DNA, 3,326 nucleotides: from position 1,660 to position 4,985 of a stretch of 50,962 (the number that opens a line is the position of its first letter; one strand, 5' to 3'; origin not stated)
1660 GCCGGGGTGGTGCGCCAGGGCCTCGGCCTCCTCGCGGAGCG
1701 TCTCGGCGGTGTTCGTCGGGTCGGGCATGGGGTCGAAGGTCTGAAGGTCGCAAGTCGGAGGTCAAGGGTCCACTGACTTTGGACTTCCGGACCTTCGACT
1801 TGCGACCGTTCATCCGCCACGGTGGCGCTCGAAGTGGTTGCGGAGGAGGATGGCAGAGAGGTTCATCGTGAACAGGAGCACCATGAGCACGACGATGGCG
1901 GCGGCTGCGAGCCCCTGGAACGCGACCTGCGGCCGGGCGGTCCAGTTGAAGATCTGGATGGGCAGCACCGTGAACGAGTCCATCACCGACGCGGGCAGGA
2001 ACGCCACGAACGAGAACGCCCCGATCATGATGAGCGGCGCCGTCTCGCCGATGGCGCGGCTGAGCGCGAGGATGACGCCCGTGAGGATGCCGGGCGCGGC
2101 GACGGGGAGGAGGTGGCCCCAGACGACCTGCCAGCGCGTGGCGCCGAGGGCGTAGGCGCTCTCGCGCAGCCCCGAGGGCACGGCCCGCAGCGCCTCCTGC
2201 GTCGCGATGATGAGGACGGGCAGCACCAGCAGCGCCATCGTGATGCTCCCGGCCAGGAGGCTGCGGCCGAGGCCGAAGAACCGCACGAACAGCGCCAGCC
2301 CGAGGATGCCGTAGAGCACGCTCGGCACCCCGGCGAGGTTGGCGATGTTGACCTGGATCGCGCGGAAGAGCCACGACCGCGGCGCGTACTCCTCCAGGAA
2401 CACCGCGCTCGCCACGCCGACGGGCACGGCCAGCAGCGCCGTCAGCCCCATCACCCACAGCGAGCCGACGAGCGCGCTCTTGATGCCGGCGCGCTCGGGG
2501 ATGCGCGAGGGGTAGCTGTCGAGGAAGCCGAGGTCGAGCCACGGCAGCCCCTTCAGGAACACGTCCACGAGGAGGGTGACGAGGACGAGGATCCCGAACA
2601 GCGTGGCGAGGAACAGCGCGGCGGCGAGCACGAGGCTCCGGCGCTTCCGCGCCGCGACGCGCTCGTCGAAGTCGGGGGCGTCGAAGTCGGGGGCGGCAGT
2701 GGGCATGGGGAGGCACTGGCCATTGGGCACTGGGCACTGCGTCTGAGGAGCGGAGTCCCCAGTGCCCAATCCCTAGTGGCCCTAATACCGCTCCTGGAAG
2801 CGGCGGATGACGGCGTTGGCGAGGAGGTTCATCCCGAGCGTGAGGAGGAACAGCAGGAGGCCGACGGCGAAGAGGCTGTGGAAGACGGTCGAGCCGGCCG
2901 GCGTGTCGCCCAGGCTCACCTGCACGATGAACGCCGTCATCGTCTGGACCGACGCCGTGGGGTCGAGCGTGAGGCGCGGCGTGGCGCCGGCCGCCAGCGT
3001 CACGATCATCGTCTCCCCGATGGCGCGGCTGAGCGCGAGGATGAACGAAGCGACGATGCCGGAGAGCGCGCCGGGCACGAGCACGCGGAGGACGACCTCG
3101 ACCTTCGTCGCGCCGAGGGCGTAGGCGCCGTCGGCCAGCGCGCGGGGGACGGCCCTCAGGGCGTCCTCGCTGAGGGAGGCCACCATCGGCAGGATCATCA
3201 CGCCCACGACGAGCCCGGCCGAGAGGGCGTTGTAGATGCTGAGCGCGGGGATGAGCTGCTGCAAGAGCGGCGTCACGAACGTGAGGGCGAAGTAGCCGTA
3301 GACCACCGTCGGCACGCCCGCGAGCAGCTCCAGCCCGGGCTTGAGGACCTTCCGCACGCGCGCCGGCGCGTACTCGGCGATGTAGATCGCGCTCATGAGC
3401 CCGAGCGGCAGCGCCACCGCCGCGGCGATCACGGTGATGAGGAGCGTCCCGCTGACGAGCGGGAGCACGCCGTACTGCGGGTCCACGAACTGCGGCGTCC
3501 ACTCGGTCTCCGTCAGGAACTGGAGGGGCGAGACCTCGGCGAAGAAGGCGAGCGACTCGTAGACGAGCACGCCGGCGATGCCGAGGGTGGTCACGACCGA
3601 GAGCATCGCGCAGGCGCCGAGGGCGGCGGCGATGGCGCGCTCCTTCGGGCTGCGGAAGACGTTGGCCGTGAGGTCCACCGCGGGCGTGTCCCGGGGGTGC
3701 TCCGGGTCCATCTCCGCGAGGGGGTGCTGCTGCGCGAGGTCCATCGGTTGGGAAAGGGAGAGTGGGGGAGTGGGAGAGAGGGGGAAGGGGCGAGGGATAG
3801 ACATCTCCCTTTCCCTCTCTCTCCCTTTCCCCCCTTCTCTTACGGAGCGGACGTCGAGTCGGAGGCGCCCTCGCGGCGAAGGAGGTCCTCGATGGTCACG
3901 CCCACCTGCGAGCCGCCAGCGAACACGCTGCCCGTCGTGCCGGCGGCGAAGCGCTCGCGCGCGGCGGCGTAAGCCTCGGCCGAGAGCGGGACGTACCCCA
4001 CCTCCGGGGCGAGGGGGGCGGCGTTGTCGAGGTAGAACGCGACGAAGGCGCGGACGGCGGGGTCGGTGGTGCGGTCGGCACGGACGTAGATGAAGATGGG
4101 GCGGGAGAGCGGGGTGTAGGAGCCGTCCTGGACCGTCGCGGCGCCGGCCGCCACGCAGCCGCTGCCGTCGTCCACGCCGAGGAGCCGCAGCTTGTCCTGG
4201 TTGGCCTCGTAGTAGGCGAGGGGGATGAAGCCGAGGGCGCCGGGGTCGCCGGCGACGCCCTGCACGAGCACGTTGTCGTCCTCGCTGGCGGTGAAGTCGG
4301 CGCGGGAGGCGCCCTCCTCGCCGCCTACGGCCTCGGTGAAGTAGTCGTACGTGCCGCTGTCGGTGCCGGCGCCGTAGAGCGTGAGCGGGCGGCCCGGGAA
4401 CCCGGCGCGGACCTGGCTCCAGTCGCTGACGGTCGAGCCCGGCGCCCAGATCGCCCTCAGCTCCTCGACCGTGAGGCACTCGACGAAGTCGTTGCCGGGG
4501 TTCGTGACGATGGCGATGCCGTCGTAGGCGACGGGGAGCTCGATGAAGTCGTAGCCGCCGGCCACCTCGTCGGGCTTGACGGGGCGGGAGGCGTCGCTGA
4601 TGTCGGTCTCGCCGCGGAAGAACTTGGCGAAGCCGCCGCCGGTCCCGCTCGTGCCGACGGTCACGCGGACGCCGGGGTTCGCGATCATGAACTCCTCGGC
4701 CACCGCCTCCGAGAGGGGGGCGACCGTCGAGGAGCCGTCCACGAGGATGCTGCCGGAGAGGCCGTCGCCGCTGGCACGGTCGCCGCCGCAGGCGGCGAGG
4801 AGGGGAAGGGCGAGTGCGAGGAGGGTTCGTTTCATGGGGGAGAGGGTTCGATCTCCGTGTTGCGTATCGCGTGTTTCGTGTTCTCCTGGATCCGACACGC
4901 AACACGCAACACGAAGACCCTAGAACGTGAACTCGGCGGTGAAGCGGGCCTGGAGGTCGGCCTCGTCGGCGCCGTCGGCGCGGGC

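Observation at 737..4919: All five intercistronic gaps of the pst operon hold a different low-complexity word-hairpin element with the same architecture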

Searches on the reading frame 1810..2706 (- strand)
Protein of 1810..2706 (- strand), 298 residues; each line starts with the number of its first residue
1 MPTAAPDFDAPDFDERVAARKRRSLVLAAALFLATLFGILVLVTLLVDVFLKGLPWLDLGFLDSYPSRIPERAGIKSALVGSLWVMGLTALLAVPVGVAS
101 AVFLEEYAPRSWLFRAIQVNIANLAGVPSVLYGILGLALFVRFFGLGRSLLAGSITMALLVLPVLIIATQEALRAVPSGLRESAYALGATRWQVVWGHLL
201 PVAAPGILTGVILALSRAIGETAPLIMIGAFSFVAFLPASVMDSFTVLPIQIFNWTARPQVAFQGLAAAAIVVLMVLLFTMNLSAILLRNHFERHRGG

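Call 11: find_related_loci(query=window:1810-2706:-, collection=genome_contigs, flank=6000)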
Query window:1810-2706:- (298 aa) in genome_contigs; peptide patterns used: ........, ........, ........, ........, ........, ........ (x = any residue, [..] = any of these).
599 stretches matched a pattern (row limit reached: there are more); 504 encode a relative of the query (tblastn E <= 1e-3); the best 80 are kept; 80 distinct loci.
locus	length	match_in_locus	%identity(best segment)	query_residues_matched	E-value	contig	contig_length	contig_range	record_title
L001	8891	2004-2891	73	1-296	1e-139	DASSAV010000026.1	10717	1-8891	MAG TPA_asm: Rhodothermales bacterium isolate SMAG_U876 k141_1717672, whole genome shotgun sequence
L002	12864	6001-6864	71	9-296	5e-137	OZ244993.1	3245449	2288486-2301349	MAG: Rhodothermales bacterium isolate ceceef6d-0efe-4d9a-b7e8-778d3fd0e989 genome assembly, chromosome: 1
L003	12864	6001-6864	70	9-296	6e-137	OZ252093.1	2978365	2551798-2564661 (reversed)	MAG: Rhodothermales bacterium isolate 6d7e3f05-e9b0-42b1-9b57-d28f79994439 genome assembly, chromosome: 1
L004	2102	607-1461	72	12-296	2e-145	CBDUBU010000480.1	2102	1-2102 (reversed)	MAG TPA_asm: uncultured Rhodothermaceae bacterium isolate ERR2431955_concoct_63 genome assembly, contig: ERZ23878311.822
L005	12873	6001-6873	69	6-296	7e-136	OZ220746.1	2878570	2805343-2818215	MAG: Rhodothermales bacterium isolate 9cc831bd-bc70-4893-94b0-cd5ea3f684b8 genome assembly, chromosome: 1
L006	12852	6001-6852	73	13-296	2e-135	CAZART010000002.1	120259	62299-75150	MAG TPA_asm: uncultured Rhodothermales bacterium isolate SRP284430_co1_216 genome assembly, contig: NODE_14_length_12025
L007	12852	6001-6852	74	13-296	5e-135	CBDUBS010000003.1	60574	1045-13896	MAG TPA_asm: uncultured bacterium isolate ERR2431955_concoct_33 genome assembly, contig: ERZ23878311.158, whole genome s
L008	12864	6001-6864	70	9-296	5e-135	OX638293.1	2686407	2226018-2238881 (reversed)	MAG: Rhodothermales bacterium isolate 042ea3ce-0ccb-4c6a-82ee-eaa32ce74e6d genome assembly, chromosome: 1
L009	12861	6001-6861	73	10-296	1e-134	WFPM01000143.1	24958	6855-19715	MAG: Rhodothermus sp. isolate S012_61 k151_352083, whole genome shotgun sequence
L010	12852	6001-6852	79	13-296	1e-134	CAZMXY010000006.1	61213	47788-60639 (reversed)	MAG TPA_asm: uncultured Rhodothermales bacterium isolate SRP284430_co1_41 genome assembly, contig: NODE_129_length_61213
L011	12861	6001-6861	69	10-296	3e-133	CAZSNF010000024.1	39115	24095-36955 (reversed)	MAG TPA_asm: uncultured Rhodothermales bacterium isolate SRP109090_co2_31 genome assembly, contig: NODE_1231_length_3911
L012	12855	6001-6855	71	12-296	4e-132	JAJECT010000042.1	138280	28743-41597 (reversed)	MAG: Rhodothermales bacterium isolate jk18xAbins.31 k141_1197213, whole genome shotgun sequence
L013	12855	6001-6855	71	12-296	1e-129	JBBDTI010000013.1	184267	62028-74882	MAG: Rhodothermales bacterium isolate LejiaC_62_68 Lejia_C_128_length_184267_cov_41, whole genome shotgun sequence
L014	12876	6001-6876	74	2-296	2e-129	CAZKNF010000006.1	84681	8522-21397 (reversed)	MAG TPA_asm: uncultured Rhodothermales bacterium isolate SRP284430_co1_165 genome assembly, contig: NODE_41_length_84681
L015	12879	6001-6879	75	1-296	1e-128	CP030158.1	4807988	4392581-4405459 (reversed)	Roseithermus sacchariphilus strain MEBiC09517 chromosome, complete genome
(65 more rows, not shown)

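Call 27: find_homologous_proteins(query=window:1810-2706:-, max_evalue=1e-80)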
Query window:1810-2706:- (298 aa): 7024 proteins with E <= 1e-80 among 8000 candidates; the best 120 are listed.
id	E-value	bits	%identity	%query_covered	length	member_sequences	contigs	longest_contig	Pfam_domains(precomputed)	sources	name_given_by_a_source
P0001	1.3e-180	617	100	100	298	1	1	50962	PF00528.28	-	-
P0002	8.8e-180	614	99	100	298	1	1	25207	PF00528.28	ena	-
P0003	4.5e-165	566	93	100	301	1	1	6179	PF00528.28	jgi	jgi:phosphate transport system permease protein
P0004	1.9e-162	558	92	100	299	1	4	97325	PF00528.28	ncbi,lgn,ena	-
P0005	1.2e-161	555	91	98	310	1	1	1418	PF00528.28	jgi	jgi:phosphate transport system permease protein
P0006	1.2e-161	555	91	98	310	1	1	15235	PF00528.28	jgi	jgi:phosphate transport system permease protein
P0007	8.7e-159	546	89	100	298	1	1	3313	PF00528.28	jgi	jgi:phosphate transport system permease protein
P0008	6.3e-157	539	88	98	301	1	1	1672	PF00528.28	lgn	-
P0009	2.8e-155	534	89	97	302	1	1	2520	PF00528.28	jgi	jgi:phosphate transport system permease protein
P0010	4.1e-154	530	86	97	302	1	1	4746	PF00528.28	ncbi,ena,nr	ncbi:MAG TPA: phosphate ABC transporter permease PstA [Rubricoccaceae bacterium]|nr:phosphate ABC tr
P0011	5.1e-149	514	87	99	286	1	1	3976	PF00528.28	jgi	jgi:phosphate transport system permease protein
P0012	1.5e-145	502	82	98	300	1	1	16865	PF00528.28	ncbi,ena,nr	ncbi:MAG: phosphate ABC transporter permease PstA [Rubricoccaceae bacterium]|nr:phosphate ABC transp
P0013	1.7e-141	489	78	98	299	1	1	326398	PF00528.28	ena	-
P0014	1.9e-141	489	79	99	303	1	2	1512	PF00528.28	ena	-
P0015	1.9e-141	489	81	95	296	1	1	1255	PF00528.28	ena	-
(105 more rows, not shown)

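Call 28: find_encoding_contigs(protein=P0002, flank=10000, max_places=2)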
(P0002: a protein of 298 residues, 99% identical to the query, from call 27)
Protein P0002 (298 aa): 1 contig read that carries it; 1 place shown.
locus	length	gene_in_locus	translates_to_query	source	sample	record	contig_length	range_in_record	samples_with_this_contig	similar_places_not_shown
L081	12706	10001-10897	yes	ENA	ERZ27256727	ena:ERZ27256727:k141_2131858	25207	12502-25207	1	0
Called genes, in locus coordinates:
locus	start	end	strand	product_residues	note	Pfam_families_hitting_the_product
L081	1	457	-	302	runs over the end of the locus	PF00892:EamA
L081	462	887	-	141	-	PF14126:DUF4293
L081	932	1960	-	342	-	PF00180:Iso_dh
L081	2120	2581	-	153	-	PF02472:ExbD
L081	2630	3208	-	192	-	PF02472:ExbD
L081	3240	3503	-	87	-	-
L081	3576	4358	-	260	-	PF01618:MotA_ExbB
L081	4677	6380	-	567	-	PF22694:CtpB_N-like, PF00595:PDZ (weak), PF13180:PDZ_2, PF17820:PDZ_6, PF03572:Peptidase_S41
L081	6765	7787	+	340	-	PF13609:Porin_4 (weak)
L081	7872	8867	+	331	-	PF12849:PBP_like_2, PF12727:PBP_like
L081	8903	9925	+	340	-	PF00528:BPD_transp_1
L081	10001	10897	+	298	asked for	PF00528:BPD_transp_1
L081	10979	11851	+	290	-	PF00005:ABC_tran, PF02463:SMC_N (faint), PF13304:AAA_21 (faint)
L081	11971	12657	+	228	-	PF01895:PhoU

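Call 29: find_encoding_contigs(protein=P0004, flank=10000, max_places=2)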
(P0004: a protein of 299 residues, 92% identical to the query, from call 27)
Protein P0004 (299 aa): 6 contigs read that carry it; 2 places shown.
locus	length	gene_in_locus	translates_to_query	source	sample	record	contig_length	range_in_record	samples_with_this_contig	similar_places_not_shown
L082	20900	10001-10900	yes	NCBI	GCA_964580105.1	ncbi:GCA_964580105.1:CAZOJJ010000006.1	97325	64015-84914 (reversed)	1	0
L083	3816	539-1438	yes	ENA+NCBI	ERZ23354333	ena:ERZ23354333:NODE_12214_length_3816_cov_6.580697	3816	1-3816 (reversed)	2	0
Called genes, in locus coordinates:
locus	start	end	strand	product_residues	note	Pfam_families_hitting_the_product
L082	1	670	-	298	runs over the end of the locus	PF00892:EamA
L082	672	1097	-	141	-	PF14126:DUF4293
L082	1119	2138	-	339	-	PF00180:Iso_dh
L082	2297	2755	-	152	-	PF02472:ExbD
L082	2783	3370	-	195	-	PF02472:ExbD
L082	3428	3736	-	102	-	-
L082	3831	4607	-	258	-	PF01618:MotA_ExbB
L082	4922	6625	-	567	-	PF22694:CtpB_N-like, PF00595:PDZ (weak), PF13180:PDZ_2 (weak), PF17820:PDZ_6, PF03572:Peptidase_S41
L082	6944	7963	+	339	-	-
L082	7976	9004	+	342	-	PF12849:PBP_like_2, PF12727:PBP_like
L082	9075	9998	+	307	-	PF00528:BPD_transp_1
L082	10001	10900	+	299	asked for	PF00528:BPD_transp_1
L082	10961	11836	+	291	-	PF00005:ABC_tran, PF02463:SMC_N (faint), PF13304:AAA_21 (faint)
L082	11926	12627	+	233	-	PF01895:PhoU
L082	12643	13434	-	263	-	PF00535:Glycos_transf_2, PF10111:Glyco_tranf_2_2, PF13641:Glyco_tranf_2_3 (faint)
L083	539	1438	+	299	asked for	PF00528:BPD_transp_1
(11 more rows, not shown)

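Call 30: find_encoding_contigs(protein=P0006, flank=10000, max_places=2)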
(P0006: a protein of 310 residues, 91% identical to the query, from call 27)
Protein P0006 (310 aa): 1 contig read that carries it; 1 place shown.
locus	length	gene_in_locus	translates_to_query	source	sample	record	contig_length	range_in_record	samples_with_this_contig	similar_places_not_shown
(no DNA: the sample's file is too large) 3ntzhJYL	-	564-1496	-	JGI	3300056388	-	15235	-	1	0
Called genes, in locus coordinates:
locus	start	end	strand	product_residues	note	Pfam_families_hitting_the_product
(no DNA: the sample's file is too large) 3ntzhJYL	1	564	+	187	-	?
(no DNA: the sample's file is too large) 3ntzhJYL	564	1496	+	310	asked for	PF00528:BPD_transp_1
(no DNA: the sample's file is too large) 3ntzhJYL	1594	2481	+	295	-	PF02463:SMC_N (weak), PF00005:ABC_tran, PF13304:AAA_21 (faint)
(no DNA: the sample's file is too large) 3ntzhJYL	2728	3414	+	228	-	PF01895:PhoU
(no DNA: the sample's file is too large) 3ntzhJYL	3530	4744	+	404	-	PF19501:PcRGLX_1st (faint), PF13360:PQQ_2, PF13570:Beta-prop_ACSF4, PF13360:PQQ_2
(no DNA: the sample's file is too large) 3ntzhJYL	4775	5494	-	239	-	PF00535:Glycos_transf_2, PF10111:Glyco_tranf_2_2 (faint)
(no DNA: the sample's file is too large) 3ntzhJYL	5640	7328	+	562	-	PF14716:HHH_8, PF14520:HHH_5, PF02811:PHP (weak)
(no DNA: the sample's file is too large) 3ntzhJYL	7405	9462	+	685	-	PF01804:Penicil_amidase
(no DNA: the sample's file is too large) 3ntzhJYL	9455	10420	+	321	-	PF01869:BcrAD_BadFG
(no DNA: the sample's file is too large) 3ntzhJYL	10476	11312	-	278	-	PF03976:PPK2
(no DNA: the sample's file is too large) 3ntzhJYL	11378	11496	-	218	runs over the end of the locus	PF06078:DUF937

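Call 32: find_encoding_contigs(protein=P0003, flank=10000, max_places=1)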
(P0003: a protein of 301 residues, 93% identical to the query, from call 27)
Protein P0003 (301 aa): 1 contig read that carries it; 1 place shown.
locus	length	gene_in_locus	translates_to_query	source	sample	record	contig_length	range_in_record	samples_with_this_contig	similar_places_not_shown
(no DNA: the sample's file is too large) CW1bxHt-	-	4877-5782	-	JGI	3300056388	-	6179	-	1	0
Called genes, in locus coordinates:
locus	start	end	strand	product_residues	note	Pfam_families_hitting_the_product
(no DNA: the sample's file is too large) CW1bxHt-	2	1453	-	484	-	?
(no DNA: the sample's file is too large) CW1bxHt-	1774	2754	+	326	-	-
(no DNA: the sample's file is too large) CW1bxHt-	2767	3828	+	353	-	PF12849:PBP_like_2, PF12727:PBP_like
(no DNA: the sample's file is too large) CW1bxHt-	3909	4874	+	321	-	PF00528:BPD_transp_1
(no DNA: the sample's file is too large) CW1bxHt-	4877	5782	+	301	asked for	PF00528:BPD_transp_1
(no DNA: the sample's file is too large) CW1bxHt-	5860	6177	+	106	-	?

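Call 33: find_encoding_contigs(protein=P0012, flank=10000, max_places=1)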
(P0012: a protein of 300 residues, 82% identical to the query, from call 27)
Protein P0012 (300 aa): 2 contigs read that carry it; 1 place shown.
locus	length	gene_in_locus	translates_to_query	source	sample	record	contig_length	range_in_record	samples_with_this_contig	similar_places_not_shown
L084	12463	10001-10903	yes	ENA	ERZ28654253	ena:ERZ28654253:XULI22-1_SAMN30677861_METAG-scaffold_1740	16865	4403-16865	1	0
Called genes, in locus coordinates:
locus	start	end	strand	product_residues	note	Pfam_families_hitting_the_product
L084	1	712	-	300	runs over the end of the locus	PF00892:EamA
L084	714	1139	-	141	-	PF14126:DUF4293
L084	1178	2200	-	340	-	PF00180:Iso_dh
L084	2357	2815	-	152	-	PF02472:ExbD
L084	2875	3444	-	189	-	PF02472:ExbD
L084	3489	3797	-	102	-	-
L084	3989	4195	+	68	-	-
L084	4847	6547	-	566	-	PF22694:CtpB_N-like, PF00595:PDZ (weak), PF13180:PDZ_2, PF17820:PDZ_6, PF03572:Peptidase_S41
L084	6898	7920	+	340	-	-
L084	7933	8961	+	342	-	PF12849:PBP_like_2, PF12727:PBP_like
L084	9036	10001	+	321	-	PF00528:BPD_transp_1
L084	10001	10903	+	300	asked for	PF00528:BPD_transp_1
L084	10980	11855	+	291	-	PF00005:ABC_tran, PF02463:SMC_N (faint), PF13304:AAA_21 (faint)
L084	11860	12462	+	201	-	?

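Call 34: find_encoding_contigs(protein=P0010, flank=10000, max_places=1)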
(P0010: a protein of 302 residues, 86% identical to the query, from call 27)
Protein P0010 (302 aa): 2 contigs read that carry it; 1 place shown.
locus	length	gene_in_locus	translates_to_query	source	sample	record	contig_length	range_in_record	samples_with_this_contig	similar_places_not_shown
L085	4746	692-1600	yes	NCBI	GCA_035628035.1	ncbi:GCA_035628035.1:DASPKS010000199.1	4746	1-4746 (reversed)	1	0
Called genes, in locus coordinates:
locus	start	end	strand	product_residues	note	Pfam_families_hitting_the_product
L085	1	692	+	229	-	PF00528:BPD_transp_1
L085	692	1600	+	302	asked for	PF00528:BPD_transp_1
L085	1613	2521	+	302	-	PF00005:ABC_tran, PF02463:SMC_N (faint), PF13304:AAA_21 (faint)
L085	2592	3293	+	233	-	PF01895:PhoU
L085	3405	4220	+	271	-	PF01551:Peptidase_M23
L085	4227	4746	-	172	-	?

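Call 35: find_encoding_contigs(protein=P0013, flank=10000, max_places=1)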
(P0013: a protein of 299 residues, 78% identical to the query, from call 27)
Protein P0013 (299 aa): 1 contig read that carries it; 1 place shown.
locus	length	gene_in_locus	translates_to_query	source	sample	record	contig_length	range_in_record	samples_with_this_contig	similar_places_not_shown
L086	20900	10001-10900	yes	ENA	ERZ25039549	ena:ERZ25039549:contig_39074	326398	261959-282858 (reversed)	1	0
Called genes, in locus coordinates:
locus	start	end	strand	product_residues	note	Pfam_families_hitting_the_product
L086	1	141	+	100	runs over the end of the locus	-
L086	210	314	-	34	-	-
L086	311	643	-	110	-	-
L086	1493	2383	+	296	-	PF02826:2-Hacid_dh_C, PF11890:DUF3410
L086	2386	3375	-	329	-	PF03193:RsgA_GTPase (faint), PF00350:Dynamin_N (faint), PF01926:MMR_HSR1, PF02421:FeoB_N, PF10662:PduV-EutP (weak), PF00009:GTP_EFTU (weak), PF16897:MMR_HSR1_Xtn (weak), PF07650:KH_2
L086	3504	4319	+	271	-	-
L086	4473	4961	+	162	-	-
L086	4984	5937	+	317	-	-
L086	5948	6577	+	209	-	PF03602:Cons_hypoth95, PF05175:MTS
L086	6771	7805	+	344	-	-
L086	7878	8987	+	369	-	PF12849:PBP_like_2, PF01547:SBP_bac_1 (faint), PF12727:PBP_like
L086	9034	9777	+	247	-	-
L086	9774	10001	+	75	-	-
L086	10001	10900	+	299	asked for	PF00528:BPD_transp_1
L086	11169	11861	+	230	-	PF00005:ABC_tran, PF02463:SMC_N, PF13304:AAA_21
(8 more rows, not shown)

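Call 68: find_encoding_contigs(protein=P0007, flank=3000, max_places=1)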
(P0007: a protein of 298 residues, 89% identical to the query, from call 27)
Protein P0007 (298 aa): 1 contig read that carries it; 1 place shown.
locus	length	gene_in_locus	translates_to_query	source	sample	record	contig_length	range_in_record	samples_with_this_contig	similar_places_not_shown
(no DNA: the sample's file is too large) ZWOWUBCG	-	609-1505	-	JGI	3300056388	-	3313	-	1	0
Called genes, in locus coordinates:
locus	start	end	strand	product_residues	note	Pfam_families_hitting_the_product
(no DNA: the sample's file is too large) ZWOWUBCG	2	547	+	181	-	?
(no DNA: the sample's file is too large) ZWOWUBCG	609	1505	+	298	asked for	PF00528:BPD_transp_1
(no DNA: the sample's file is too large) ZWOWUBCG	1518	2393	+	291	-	PF00005:ABC_tran, PF02463:SMC_N (faint), PF13304:AAA_21 (weak)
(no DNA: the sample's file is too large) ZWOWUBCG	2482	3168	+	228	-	PF01895:PhoU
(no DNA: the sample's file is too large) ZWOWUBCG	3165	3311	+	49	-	?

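Call 69: find_encoding_contigs(protein=P0011, flank=4000, max_places=1)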
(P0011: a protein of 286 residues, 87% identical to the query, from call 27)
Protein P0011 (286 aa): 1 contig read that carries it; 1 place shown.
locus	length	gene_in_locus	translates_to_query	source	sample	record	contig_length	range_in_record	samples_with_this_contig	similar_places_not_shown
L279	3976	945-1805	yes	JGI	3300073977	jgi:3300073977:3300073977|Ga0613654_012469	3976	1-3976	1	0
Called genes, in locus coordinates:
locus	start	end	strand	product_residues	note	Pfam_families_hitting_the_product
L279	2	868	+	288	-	?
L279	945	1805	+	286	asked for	PF00528:BPD_transp_1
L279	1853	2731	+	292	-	PF00005:ABC_tran, PF02463:SMC_N (weak), PF13304:AAA_21 (faint)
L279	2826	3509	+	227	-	PF01895:PhoU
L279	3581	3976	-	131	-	?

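Call 72: search_protein_families(library=pfam, proteins=[window:1810-2706:-])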
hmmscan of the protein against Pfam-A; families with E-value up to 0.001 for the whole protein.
window:1810-2706:- (298 aa): 1 family
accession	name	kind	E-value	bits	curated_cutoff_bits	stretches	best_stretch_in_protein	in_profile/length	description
PF00528.27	BPD_transp_1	-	2.1e-19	70.4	26.4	1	94-284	2-174/184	Binding-protein-dependent transport system inner membrane component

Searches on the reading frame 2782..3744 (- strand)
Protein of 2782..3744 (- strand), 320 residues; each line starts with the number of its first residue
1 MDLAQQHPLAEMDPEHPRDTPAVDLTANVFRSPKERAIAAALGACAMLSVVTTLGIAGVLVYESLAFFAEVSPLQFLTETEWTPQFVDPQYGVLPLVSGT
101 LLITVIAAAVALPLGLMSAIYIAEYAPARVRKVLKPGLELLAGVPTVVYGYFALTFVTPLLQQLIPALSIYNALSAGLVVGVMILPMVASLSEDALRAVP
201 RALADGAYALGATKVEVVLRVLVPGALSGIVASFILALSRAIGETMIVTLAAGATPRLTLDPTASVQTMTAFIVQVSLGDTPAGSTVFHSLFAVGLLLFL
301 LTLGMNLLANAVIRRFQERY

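Call 72: search_protein_families(library=pfam, proteins=[window:2782-3744:-])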
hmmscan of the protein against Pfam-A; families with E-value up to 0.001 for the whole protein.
window:2782-3744:- (320 aa): 1 family
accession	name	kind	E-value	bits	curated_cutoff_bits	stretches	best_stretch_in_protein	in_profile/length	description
PF00528.27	BPD_transp_1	-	4.4e-15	56.3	26.4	1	112-316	2-182/184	Binding-protein-dependent transport system inner membrane component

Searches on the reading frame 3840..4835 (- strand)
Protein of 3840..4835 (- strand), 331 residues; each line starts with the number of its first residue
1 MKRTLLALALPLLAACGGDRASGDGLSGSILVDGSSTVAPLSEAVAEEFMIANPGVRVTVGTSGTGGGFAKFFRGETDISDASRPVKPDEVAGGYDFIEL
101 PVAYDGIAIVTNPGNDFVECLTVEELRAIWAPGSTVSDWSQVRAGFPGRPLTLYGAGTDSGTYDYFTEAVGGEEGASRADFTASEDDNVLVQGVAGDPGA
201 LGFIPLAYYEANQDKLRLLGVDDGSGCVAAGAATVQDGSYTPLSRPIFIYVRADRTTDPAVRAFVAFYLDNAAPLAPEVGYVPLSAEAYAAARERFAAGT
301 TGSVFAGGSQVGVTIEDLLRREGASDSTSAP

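Call 72: search_protein_families(library=pfam, proteins=[window:3840-4835:-])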
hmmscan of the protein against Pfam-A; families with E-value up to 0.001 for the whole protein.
window:3840-4835:- (331 aa): 2 families
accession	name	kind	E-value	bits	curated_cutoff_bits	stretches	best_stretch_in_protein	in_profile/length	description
PF12849.12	PBP_like_2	-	1.9e-35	123.4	27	1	23-270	5-265/267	PBP superfamily domain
PF12727.12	PBP_like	-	5.1e-11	42.5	27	1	46-268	1-192/193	PBP superfamily domain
